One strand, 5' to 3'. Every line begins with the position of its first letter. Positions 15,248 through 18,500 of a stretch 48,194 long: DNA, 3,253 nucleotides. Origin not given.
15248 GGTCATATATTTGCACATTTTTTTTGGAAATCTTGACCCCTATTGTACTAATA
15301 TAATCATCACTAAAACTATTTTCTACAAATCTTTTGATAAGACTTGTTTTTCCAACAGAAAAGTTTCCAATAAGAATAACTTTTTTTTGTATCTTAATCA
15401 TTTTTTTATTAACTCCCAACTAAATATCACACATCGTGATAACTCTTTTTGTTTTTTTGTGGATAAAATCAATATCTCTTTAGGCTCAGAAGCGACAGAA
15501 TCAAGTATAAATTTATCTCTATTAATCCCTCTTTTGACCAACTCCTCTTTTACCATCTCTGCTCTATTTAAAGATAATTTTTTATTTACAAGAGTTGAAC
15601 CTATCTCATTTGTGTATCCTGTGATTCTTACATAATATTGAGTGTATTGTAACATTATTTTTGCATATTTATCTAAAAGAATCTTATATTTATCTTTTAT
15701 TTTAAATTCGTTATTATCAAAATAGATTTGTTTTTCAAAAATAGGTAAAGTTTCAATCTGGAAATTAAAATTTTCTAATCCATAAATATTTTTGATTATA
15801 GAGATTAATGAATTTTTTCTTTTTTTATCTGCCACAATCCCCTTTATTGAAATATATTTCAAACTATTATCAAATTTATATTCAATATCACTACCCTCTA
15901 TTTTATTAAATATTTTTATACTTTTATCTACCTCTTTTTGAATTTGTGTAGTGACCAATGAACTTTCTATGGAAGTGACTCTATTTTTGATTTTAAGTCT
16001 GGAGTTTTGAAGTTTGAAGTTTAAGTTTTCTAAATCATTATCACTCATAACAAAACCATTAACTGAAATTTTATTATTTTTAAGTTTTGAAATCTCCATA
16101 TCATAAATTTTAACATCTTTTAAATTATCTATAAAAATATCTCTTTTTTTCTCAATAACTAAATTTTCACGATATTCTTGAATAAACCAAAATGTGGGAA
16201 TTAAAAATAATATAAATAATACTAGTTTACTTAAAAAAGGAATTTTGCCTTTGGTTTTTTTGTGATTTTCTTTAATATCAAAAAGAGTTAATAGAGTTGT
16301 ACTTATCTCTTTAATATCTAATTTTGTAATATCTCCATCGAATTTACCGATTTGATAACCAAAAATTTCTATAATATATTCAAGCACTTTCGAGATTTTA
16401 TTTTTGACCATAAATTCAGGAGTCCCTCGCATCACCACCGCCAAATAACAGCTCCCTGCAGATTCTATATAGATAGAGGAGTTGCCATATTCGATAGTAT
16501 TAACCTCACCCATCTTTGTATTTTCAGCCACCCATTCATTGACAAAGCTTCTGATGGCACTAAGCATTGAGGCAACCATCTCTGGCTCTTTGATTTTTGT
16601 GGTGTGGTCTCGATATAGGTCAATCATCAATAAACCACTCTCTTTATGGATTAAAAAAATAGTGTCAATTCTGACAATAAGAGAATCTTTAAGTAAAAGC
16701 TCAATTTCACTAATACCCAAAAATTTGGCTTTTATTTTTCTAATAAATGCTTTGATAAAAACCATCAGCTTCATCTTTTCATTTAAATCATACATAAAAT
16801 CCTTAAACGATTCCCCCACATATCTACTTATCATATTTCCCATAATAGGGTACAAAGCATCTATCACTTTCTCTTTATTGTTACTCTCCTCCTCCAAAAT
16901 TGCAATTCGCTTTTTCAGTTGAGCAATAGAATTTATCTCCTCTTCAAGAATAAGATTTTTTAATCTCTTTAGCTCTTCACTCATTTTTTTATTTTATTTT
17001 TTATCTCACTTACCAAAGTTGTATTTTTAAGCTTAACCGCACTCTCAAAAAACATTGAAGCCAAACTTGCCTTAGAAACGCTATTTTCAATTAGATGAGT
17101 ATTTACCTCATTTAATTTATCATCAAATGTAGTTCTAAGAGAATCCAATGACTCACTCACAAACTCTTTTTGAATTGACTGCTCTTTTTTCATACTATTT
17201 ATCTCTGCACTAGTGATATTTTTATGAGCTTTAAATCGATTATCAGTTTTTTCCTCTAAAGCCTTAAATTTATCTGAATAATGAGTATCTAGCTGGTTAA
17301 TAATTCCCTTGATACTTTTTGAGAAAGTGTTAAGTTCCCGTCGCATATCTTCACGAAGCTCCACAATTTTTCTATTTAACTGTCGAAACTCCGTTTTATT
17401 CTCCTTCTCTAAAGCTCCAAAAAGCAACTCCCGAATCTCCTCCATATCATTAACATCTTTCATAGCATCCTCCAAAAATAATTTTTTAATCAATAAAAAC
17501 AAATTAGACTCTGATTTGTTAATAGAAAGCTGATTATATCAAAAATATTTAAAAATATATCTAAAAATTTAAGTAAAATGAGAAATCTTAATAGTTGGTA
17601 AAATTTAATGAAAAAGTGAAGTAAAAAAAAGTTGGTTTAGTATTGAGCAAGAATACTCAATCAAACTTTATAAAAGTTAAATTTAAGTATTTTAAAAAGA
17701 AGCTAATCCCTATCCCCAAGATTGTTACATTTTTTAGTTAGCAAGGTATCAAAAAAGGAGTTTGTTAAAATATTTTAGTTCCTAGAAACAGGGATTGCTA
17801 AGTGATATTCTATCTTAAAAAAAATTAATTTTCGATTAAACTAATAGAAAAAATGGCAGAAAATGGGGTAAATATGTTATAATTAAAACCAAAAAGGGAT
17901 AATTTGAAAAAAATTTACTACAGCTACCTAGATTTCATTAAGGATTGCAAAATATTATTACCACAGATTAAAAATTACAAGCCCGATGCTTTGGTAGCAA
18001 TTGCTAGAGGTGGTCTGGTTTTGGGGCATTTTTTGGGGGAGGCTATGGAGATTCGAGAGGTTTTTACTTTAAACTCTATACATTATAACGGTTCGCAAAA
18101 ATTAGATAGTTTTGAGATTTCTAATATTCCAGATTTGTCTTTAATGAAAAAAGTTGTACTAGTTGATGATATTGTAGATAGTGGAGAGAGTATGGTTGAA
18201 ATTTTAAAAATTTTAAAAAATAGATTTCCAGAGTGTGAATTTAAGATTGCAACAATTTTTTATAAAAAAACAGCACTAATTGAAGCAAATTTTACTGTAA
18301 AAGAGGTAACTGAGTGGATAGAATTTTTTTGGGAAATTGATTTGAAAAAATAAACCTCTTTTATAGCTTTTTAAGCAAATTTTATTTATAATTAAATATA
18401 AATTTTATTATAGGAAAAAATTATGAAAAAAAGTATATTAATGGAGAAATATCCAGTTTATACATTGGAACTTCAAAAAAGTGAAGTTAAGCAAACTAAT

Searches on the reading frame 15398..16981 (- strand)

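Call 55: search_protein_families(library=pfam, proteins=[window:15398-16981:-], max_evalue=0.001)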
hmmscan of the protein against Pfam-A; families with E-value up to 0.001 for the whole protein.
window:15398-16981:- (527 aa): 1 family
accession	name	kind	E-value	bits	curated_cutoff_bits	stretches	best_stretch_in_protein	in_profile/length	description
PF00691.25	OmpA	-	1.8e-13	51.1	27.2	1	420-495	1-78/98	OmpA family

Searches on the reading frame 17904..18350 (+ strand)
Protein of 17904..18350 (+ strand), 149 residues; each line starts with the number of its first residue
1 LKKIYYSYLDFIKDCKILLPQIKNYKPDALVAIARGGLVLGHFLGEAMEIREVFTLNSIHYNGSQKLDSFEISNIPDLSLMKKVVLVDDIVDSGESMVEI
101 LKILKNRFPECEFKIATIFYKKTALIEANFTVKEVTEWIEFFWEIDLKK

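Call 55: search_protein_families(library=pfam, proteins=[window:17904-18350:+], max_evalue=0.001)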
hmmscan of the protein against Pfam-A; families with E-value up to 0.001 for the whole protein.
window:17904-18350:+ (149 aa): 3 families
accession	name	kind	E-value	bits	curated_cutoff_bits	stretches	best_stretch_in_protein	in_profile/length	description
PF00156.33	Pribosyltran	-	4.6e-21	75.2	26.3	1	14-147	14-155/158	Phosphoribosyl transferase domain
PF14681.12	UPRTase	-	3.8e-05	23.7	27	1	27-128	67-168/206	Uracil phosphoribosyltransferase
PF24390.1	PRTase-CE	-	0.0006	20.2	27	1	68-131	92-158/253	PRTase-CE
